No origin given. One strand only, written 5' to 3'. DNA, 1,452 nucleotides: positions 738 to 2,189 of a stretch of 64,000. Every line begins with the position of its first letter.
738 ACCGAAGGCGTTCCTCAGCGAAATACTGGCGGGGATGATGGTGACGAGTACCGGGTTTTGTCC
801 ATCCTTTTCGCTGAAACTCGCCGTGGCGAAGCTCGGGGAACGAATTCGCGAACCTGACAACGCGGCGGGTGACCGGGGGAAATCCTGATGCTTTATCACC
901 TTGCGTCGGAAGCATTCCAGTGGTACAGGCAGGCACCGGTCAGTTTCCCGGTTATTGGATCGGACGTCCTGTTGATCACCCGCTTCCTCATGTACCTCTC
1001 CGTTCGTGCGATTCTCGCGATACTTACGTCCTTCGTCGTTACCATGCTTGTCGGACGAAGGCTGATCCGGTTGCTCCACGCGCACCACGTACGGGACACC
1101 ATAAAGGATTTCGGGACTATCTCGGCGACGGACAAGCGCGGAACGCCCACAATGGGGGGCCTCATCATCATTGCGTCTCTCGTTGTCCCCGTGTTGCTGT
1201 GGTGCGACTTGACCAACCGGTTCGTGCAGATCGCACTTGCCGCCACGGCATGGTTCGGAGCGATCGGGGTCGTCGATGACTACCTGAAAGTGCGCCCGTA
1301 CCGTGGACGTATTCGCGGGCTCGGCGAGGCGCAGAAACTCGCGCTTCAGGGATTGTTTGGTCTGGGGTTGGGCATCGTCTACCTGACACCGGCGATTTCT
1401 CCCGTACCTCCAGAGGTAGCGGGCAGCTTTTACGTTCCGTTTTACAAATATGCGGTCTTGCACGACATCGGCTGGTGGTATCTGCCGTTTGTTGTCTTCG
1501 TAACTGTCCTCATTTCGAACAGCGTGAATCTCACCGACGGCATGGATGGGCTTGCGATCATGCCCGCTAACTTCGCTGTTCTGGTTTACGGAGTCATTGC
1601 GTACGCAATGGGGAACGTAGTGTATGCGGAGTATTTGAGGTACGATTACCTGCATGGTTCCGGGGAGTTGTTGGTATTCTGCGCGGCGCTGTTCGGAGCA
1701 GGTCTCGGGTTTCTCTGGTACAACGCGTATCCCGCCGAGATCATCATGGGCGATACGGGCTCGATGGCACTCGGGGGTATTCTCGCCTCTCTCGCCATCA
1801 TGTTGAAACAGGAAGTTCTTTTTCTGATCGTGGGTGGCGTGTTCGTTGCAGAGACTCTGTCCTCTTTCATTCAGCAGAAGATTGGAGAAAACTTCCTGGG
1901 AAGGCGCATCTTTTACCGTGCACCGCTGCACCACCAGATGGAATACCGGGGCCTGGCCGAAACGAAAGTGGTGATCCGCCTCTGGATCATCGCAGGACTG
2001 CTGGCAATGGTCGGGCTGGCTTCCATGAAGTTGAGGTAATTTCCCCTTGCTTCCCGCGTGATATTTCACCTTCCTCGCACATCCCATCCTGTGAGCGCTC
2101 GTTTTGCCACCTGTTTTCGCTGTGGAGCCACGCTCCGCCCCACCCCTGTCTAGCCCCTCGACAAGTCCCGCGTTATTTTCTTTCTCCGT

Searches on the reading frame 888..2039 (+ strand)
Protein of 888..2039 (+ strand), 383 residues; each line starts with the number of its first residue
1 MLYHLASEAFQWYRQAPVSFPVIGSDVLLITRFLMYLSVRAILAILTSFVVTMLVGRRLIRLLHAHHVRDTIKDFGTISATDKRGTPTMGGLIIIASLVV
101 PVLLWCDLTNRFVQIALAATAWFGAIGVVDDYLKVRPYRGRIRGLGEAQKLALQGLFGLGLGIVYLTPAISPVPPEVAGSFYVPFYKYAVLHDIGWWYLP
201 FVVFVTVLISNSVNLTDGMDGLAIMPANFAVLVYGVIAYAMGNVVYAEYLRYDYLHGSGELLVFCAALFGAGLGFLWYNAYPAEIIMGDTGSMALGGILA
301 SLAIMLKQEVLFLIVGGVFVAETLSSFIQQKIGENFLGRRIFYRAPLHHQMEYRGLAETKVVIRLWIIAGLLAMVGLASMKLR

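Call 33: find_encoding_contigs(protein=window:888-2039:+, flank=10000, max_places=3)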
Protein window:888-2039:+ (383 aa): 7 contigs read that carry it; 3 places shown.
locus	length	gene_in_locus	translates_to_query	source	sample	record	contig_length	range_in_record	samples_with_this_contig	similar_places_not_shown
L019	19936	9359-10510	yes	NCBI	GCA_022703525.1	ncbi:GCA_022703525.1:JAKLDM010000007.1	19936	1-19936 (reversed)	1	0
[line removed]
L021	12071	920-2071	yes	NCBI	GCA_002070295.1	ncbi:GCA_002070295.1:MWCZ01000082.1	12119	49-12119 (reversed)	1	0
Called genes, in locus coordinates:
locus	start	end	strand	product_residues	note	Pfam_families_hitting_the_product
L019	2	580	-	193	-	?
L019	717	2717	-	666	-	PF01512:Complex1_51K, PF10531:SLBB (weak), PF10589:NADH_4Fe-4S, PF00037:Fer4, PF12838:Fer4_7, PF13187:Fer4_9 (weak), PF13237:Fer4_10, PF14697:Fer4_21, +1 more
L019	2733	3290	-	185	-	PF01257:2Fe-2S_thioredx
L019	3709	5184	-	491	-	PF04055:Radical_SAM, PF06968:BATS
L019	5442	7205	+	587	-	PF03023:MurJ, PF01554:MatE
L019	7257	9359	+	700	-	PF03033:Glyco_transf_28, PF04101:Glyco_tran_28_C, PF02985:HEAT (faint), PF13646:HEAT_2 (weak)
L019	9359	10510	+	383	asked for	PF10555:MraY_sig1 (weak), PF00953:Glycos_transf_4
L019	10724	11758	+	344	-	PF00155:Aminotran_1_2, PF01212:Beta_elim_lyase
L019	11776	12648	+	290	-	PF01261:AP_endonuc_2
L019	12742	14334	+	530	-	PF00251:Glyco_hydro_32N, PF08244:Glyco_hydro_32C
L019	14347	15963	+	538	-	PF16586:DUF5060, PF13204:Apiosidase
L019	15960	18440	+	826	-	PF13620:CarboxypepD_reg, PF13715:CarbopepD_reg_2, PF07715:Plug (weak)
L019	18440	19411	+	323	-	PF14054:DUF4249 (faint)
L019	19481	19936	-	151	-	?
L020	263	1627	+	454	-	PF04101:Glyco_tran_28_C, PF02985:HEAT (faint), PF13646:HEAT_2 (weak)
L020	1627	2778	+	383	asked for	PF10555:MraY_sig1 (weak), PF00953:Glycos_transf_4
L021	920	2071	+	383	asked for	PF10555:MraY_sig1 (weak), PF00953:Glycos_transf_4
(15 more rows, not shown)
